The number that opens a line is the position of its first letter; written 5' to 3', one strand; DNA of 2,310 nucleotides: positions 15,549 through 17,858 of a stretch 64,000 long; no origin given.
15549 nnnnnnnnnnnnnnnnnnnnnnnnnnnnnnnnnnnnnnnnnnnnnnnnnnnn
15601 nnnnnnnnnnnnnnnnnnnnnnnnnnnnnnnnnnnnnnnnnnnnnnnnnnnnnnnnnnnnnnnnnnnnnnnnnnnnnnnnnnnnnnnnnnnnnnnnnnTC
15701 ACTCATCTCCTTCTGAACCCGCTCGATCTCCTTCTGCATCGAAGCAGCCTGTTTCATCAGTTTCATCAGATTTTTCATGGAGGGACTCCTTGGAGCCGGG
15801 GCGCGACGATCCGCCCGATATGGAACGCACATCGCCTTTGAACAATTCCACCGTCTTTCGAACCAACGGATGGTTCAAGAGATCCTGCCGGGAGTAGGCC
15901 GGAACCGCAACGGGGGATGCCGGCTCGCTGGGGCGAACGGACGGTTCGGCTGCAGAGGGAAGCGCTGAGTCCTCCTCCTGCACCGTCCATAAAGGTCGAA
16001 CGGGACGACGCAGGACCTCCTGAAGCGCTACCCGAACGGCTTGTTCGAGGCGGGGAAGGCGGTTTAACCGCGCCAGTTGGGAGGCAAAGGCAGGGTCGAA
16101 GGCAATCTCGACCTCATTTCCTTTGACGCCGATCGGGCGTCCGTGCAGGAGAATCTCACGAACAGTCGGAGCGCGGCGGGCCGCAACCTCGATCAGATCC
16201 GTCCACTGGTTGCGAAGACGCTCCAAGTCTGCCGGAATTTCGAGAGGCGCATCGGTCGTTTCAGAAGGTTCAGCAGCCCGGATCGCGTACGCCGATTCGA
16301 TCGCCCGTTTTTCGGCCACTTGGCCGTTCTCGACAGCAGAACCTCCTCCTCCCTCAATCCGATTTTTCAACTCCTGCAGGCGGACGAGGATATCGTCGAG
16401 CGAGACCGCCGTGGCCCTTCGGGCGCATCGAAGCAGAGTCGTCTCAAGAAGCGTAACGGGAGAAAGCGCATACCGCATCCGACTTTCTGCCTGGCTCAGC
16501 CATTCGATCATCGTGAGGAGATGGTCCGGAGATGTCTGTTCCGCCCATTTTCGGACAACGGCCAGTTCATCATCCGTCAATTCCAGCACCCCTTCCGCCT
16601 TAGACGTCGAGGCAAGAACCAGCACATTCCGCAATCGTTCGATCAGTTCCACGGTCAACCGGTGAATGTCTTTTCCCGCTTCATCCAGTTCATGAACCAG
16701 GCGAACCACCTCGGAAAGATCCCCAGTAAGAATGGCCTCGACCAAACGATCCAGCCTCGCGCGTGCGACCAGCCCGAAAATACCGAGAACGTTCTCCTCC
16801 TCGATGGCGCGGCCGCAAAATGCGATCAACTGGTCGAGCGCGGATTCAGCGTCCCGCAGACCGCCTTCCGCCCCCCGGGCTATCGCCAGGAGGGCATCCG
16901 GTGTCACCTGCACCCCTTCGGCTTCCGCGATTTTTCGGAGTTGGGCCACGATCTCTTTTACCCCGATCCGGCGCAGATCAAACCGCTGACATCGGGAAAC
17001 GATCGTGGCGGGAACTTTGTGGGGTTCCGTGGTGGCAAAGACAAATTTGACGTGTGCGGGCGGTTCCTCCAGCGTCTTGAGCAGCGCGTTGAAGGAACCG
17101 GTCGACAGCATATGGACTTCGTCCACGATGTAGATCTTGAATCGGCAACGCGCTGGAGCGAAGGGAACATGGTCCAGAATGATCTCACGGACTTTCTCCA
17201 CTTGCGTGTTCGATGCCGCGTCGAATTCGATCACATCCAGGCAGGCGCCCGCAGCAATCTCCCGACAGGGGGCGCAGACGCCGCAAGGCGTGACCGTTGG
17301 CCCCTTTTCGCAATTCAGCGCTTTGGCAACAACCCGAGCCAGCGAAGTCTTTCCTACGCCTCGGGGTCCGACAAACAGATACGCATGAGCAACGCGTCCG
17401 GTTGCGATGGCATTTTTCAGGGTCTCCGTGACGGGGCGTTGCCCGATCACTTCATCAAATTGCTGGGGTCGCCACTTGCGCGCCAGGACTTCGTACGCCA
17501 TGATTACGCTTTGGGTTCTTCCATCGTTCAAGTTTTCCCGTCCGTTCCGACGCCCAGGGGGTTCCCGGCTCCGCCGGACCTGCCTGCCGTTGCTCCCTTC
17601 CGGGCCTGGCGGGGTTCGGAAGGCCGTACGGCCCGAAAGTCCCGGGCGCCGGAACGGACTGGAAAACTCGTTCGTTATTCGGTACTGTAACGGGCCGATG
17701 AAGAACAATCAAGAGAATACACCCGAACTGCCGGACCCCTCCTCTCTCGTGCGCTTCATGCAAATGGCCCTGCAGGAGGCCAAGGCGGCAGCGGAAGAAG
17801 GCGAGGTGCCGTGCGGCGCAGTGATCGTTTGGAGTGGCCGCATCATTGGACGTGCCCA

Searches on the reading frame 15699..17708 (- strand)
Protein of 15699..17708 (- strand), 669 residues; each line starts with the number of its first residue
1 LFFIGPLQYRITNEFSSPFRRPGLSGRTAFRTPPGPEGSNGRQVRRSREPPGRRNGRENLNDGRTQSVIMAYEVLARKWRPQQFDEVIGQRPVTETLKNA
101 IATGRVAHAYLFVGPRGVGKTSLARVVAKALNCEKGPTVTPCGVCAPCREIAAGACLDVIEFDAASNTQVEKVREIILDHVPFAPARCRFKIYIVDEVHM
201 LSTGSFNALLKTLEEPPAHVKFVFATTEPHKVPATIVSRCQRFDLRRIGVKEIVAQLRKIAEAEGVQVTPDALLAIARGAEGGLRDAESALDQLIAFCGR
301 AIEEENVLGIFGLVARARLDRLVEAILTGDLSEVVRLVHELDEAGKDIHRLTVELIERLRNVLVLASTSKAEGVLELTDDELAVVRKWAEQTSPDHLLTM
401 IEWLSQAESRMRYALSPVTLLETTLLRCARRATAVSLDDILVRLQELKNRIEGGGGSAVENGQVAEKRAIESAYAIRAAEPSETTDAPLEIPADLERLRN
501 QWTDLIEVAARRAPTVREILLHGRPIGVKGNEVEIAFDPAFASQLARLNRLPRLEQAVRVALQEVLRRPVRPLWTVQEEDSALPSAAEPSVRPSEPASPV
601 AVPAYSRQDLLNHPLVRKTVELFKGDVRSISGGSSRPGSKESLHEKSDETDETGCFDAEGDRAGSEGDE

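Call 12: search_protein_families(library=pfam, proteins=[window:15699-17708:-], max_evalue=0.001)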
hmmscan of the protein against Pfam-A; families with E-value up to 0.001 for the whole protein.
window:15699-17708:- (669 aa): 9 families
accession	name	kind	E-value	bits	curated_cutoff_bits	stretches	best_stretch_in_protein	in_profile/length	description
PF13177.12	DNA_pol3_delta2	-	2.7e-39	135.2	27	1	90-247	2-159/161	DNA polymerase III, delta subunit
PF12169.13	DNA_pol3_gamma3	-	5.9e-16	59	24.4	1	303-435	2-134/143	DNA polymerase III subunits gamma and tau domain III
PF22608.2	DNAX_ATPase_lid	-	2.7e-12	46.7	27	1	252-299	1-48/49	DNA polymerase III clamp loader subunit, ATPase lid domain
PF00004.35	AAA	-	8.2e-12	46.1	21.2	1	111-242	2-125/131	ATPase family associated with various cellular activities (AAA)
PF05496.18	RuvB_N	-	3.6e-08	33.8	27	1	80-141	2-67/159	Holliday junction DNA helicase RuvB P-loop domain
PF13604.12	AAA_30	-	6.4e-08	33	27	1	109-223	20-122/191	AAA domain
PF13401.12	AAA_22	-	2.9e-05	24.8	27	1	110-227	8-123/130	AAA domain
PF07728.20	AAA_5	-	6e-05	23.5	22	1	111-219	3-96/139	AAA domain (dynein-related subfamily)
PF13191.12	AAA_16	-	0.00016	22.6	32.6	1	89-213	4-156/167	AAA ATPase domain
